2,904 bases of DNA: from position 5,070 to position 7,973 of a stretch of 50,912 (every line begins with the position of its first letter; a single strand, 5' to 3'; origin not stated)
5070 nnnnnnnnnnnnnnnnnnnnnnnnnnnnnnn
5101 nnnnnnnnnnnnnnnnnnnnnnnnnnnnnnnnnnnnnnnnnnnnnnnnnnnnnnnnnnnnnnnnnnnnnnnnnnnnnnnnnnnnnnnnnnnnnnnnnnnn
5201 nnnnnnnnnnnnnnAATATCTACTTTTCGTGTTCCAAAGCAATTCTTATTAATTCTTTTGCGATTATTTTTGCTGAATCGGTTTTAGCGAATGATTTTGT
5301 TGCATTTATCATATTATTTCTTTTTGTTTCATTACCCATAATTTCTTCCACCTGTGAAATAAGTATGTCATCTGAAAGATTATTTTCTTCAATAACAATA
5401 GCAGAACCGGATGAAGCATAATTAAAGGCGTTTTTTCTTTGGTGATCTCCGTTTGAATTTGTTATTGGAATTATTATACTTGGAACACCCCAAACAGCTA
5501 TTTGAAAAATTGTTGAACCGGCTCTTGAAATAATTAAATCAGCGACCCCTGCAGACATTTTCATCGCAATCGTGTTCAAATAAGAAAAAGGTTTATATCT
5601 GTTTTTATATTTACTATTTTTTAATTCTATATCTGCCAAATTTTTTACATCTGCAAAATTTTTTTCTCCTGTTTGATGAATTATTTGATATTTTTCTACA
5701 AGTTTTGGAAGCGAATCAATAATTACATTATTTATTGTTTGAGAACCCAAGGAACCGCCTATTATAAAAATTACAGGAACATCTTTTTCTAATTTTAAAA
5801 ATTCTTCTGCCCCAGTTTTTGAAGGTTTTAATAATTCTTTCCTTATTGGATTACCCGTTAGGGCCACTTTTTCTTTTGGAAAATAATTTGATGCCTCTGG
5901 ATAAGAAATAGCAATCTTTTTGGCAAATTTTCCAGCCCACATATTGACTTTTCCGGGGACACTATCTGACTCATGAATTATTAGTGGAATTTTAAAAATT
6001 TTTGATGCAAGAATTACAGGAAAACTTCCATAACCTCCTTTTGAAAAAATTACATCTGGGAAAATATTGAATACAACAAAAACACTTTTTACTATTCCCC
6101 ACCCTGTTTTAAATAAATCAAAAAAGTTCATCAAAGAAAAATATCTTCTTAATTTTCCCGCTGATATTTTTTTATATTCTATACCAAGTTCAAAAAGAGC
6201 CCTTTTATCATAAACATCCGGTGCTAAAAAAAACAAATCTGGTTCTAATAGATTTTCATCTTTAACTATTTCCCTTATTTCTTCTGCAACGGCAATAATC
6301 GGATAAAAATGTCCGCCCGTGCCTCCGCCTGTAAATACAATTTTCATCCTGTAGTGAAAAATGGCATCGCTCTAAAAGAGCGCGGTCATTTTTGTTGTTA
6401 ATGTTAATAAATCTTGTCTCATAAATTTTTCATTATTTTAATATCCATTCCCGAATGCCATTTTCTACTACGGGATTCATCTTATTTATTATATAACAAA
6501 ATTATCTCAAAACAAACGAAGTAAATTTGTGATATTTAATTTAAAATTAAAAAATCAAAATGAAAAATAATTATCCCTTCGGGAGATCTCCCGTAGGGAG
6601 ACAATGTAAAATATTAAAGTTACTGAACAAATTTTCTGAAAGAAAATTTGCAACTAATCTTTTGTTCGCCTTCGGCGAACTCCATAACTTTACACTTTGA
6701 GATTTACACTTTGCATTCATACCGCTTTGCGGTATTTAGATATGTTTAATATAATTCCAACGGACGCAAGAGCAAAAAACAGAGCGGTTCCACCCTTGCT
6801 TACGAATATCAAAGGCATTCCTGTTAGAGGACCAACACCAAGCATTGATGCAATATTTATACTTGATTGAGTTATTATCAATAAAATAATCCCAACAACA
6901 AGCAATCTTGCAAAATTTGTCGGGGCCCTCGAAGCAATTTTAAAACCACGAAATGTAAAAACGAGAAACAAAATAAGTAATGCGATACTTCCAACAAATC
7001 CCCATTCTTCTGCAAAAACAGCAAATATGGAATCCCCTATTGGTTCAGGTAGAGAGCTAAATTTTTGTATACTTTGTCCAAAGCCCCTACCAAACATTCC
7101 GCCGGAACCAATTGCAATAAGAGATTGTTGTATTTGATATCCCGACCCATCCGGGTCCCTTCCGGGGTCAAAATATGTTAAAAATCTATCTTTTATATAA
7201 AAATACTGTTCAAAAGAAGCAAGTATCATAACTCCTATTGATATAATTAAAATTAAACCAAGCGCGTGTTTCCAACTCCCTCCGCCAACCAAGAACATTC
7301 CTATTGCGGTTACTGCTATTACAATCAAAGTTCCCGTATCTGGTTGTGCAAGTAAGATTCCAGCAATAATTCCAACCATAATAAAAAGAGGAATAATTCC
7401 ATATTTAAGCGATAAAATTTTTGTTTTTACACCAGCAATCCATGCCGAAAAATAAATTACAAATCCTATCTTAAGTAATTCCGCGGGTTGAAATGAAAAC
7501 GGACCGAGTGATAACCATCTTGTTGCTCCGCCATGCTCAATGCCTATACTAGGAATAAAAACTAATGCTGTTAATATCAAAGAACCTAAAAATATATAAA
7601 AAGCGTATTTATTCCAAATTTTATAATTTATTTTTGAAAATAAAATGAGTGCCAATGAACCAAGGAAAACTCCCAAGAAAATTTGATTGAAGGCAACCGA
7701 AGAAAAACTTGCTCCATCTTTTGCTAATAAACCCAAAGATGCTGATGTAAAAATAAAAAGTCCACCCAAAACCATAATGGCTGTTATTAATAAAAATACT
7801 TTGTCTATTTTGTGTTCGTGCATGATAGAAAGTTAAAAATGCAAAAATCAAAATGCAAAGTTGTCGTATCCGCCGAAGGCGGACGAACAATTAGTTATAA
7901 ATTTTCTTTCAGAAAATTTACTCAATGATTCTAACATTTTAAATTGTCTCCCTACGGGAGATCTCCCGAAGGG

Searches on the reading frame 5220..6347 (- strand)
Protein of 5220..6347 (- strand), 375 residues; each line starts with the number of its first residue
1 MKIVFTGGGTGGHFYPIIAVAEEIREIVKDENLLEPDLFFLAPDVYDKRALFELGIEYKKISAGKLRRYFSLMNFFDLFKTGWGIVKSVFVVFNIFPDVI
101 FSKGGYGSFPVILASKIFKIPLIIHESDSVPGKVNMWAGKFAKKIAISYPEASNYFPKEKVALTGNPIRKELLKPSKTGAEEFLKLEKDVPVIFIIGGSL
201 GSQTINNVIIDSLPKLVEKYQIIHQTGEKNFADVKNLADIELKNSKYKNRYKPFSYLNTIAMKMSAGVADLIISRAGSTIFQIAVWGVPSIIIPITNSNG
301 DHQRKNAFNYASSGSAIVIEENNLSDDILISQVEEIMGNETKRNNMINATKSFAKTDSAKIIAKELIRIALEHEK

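Call 84: search_protein_families(library=pfam, proteins=[window:5220-6347:-], max_evalue=0.00001)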
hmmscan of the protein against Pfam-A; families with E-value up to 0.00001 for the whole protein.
window:5220-6347:- (375 aa): 2 families
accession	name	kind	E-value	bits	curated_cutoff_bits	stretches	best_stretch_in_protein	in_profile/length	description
PF04101.22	Glyco_tran_28_C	-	1.5e-32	113.3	22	1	192-360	1-164/166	Glycosyltransferase family 28 C-terminal domain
PF03033.26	Glyco_transf_28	-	1.7e-30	106.4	26.2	1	3-147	1-139/139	Glycosyltransferase family 28 N-terminal domain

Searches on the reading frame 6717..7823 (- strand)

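Call 84: search_protein_families(library=pfam, proteins=[window:6717-7823:-], max_evalue=0.00001)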
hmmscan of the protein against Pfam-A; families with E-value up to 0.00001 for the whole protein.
window:6717-7823:- (368 aa): 1 family
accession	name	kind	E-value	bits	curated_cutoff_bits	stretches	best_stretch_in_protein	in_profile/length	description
PF01098.24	FTSW_RODA_SPOVE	-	2.6e-88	296.8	26.4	1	10-366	4-355/356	Cell cycle protein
